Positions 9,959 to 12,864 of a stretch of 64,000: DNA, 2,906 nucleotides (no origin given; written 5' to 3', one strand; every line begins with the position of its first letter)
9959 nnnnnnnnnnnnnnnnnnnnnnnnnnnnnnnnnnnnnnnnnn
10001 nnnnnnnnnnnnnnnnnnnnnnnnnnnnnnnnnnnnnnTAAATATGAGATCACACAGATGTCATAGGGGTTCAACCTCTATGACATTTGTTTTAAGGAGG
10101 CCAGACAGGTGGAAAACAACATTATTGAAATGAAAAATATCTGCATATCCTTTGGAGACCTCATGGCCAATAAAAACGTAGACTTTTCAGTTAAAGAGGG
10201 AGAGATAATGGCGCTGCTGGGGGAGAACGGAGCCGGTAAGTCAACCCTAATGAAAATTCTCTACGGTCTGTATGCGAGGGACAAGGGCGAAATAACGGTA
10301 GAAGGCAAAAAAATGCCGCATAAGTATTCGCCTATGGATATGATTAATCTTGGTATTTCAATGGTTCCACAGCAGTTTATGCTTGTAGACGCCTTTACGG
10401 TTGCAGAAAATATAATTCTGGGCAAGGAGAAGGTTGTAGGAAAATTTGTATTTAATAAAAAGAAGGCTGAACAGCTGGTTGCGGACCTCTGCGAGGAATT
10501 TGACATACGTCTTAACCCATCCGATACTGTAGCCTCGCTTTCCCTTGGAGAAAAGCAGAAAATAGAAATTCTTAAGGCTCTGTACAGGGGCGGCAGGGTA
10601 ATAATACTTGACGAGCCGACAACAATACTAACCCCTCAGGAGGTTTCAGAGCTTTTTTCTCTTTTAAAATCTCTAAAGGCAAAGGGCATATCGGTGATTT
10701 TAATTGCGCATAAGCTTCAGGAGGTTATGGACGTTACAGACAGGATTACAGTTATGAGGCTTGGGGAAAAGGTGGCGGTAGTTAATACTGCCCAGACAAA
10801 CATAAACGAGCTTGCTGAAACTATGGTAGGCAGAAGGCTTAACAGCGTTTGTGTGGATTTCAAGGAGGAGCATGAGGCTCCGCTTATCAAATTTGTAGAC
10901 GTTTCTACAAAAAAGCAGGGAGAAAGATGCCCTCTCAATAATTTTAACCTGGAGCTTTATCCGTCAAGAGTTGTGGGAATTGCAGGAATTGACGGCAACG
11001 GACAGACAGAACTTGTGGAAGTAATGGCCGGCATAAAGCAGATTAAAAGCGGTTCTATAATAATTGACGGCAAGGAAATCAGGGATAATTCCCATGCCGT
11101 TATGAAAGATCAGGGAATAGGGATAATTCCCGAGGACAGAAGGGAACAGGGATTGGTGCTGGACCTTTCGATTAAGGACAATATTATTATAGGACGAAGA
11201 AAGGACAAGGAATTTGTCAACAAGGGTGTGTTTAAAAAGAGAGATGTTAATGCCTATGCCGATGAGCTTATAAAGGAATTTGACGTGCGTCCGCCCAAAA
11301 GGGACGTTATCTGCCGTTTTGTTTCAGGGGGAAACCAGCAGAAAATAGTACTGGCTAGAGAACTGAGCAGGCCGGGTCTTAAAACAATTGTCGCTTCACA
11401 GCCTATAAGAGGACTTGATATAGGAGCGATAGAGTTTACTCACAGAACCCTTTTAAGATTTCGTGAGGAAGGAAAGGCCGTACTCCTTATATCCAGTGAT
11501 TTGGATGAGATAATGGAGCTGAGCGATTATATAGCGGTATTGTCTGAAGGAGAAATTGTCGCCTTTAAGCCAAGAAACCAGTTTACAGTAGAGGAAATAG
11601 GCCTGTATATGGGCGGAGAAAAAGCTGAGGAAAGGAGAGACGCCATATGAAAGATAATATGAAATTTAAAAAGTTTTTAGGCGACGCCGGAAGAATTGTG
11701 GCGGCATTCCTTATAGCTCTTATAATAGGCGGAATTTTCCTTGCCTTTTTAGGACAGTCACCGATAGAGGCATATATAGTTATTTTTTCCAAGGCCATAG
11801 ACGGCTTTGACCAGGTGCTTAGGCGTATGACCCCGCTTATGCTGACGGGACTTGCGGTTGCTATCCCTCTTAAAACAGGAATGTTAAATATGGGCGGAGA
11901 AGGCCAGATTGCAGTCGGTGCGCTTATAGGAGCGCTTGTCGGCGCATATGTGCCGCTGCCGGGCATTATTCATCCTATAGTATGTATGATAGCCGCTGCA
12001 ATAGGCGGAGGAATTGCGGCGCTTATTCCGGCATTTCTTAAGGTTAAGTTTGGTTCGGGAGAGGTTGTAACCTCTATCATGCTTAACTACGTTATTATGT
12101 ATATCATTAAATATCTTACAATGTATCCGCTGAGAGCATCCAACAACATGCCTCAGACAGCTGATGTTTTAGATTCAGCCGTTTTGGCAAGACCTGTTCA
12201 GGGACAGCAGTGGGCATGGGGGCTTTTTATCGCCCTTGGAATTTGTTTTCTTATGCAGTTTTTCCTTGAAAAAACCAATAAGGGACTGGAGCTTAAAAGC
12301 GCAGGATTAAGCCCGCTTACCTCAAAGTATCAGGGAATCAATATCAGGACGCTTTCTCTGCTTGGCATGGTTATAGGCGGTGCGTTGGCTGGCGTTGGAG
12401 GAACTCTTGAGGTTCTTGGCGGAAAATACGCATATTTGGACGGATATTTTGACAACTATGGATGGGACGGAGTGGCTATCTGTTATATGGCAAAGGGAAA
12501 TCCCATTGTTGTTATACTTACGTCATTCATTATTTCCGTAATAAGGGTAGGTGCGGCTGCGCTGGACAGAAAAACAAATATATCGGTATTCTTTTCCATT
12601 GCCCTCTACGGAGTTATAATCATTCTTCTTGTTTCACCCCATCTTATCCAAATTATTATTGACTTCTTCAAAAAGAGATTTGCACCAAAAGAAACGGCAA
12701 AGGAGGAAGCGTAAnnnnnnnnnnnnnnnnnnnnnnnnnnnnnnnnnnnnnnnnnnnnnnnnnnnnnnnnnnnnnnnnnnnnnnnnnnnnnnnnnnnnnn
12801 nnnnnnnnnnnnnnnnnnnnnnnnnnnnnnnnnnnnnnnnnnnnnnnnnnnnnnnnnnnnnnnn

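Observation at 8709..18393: Nucleoside importer operon that runs straight into CoA-dependent enzymes: candidate uncharacterised CoA-linked nucleobase catabolic route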

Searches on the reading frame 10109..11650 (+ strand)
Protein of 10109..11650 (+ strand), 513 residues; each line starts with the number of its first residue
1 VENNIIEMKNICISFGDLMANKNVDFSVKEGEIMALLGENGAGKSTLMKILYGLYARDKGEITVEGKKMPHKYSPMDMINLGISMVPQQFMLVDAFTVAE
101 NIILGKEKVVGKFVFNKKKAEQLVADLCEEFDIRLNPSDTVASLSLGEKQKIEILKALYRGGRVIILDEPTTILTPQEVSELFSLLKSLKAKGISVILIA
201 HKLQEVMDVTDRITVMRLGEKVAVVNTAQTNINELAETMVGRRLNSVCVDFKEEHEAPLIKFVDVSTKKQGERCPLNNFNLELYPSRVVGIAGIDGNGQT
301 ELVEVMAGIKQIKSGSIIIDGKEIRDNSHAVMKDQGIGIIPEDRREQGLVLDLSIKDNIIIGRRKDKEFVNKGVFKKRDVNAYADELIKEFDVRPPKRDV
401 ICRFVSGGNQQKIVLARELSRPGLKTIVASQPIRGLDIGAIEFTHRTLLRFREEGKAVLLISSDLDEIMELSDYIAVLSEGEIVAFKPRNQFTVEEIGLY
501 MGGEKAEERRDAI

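Call 3: search_protein_families(library=pfam, proteins=[window:10109-11650:+])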
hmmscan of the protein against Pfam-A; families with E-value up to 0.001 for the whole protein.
window:10109-11650:+ (513 aa): 6 families
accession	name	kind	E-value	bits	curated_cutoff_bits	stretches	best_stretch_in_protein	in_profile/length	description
PF00005.33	ABC_tran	-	3.5e-47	160.9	25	2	22-172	2-137/137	ABC transporter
PF13304.12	AAA_21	-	4.2e-09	37.3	27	0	141-201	235-298/304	AAA domain, putative AbiEii toxin, Type IV TA system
PF13401.12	AAA_22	-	1.8e-06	28.8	27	1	31-201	5-123/130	AAA domain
PF13604.12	AAA_30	-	0.00028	21.1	27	0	31-63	18-50/191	AAA domain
PF13476.12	AAA_23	-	0.00045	21.3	27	1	8-58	4-47/201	AAA domain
PF13175.12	AAA_15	-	0.00091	19.4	32.1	0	23-85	18-83/374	AAA ATPase domain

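Call 4: search_protein_families(library=ncbifam, proteins=[window:10109-11650:+])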
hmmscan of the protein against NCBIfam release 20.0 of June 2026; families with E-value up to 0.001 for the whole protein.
window:10109-11650:+ (513 aa): 188 families (the best 25 are shown)
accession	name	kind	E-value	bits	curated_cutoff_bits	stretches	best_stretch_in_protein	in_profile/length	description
NF047930.1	ABC_ATP_B6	equivalog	9.9e-128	426.9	670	1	5-502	2-509/510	putative B6 ABC transporter ATP-binding protein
NF041861.1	YtfR_transport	equivalog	2.9e-110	369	850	1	6-497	2-486/492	galactofuranose ABC transporter, ATP-binding protein YtfR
NF008442.0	PRK11288.1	equivalog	1e-105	353.9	689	1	3-496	5-490/504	L-arabinose ABC transporter ATP-binding protein AraG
NF010069.0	PRK13549.1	equivalog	1.1e-102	344.2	699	1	1-497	1-497/513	xylose ABC transporter ATP-binding protein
NF008030.0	PRK10762.1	equivalog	1.2e-101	341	745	1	4-496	3-486/501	ribose ABC transporter ATP-binding protein RbsA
NF011967.0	PRK15439.1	equivalog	1.5e-98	330.5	586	1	4-499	10-497/510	autoinducer 2 ABC transporter ATP-binding protein LsrA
NF007253.0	PRK09700.1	equivalog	9.1e-98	328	772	1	2-497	2-502/510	D-allose ABC transporter ATP-binding protein AlsA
NF040905.2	GguA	equivalog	4.5e-96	322.2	810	1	5-497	1-496/500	multiple monosaccharide ABC transporter ATP-binding protein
NF008215.0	PRK10982.1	equivalog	1.5e-94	317.4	828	1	3-497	11-498/506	galactose/methyl galactoside ABC transporter ATP-binding protein MglA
TIGR02633.1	xylG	equivalog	1e-88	298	723.65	1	6-489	2-487/500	D-xylose ABC transporter ATP-binding protein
TIGR01188.1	drrA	subfamily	3.1e-55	187.6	312.45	2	15-252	3-228/302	daunorubicin resistance ABC transporter, ATP-binding protein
TIGR03410.1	urea_trans_UrtE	equivalog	1.1e-54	185.3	285.8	2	7-238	2-227/230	urea ABC transporter ATP-binding subunit UrtE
TIGR00968.1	3a0106s01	subfamily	1.2e-50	172.2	342.75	2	6-241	1-228/237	sulfate ABC transporter ATP-binding protein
TIGR04406.1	LPS_export_lptB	equivalog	1.3e-50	172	240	2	6-229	2-221/239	LPS export ABC transporter ATP-binding protein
TIGR02315.1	ABC_phnC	equivalog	1.8e-50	171.7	266.1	2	5-223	1-226/243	phosphonate ABC transporter ATP-binding protein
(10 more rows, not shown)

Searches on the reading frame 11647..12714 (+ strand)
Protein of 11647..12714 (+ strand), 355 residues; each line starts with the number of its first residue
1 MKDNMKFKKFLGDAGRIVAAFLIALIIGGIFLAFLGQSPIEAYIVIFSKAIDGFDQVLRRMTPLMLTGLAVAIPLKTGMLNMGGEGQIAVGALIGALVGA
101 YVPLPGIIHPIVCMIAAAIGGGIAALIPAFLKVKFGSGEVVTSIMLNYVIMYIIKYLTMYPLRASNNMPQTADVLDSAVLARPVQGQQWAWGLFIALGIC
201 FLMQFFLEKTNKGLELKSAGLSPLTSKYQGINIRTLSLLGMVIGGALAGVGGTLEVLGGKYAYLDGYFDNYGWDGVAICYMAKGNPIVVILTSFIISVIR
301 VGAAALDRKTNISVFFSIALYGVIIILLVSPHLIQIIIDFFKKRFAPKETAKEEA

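Call 3: search_protein_families(library=pfam, proteins=[window:11647-12714:+])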
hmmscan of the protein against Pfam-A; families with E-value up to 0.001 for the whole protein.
window:11647-12714:+ (355 aa): 1 family
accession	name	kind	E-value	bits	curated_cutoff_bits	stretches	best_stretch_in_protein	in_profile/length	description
PF02653.21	BPD_transp_2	-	4.3e-31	108.5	26.8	1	55-320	3-264/269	Branched-chain amino acid transport system / permease component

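Call 4: search_protein_families(library=ncbifam, proteins=[window:11647-12714:+])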
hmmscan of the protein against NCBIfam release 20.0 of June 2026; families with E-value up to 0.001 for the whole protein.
window:11647-12714:+ (355 aa): 2 families
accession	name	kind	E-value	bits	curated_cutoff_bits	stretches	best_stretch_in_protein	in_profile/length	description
NF047929.1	ABC_B6_perm_2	equivalog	5.4e-41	140.9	400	1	17-329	6-323/337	putative B6 ABC transporter permease subunit 2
NF047928.1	ABC_B6_perm_1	equivalog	7.8e-14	51.5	465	1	62-304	22-263/311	putative B6 ABC transporter permease subunit 1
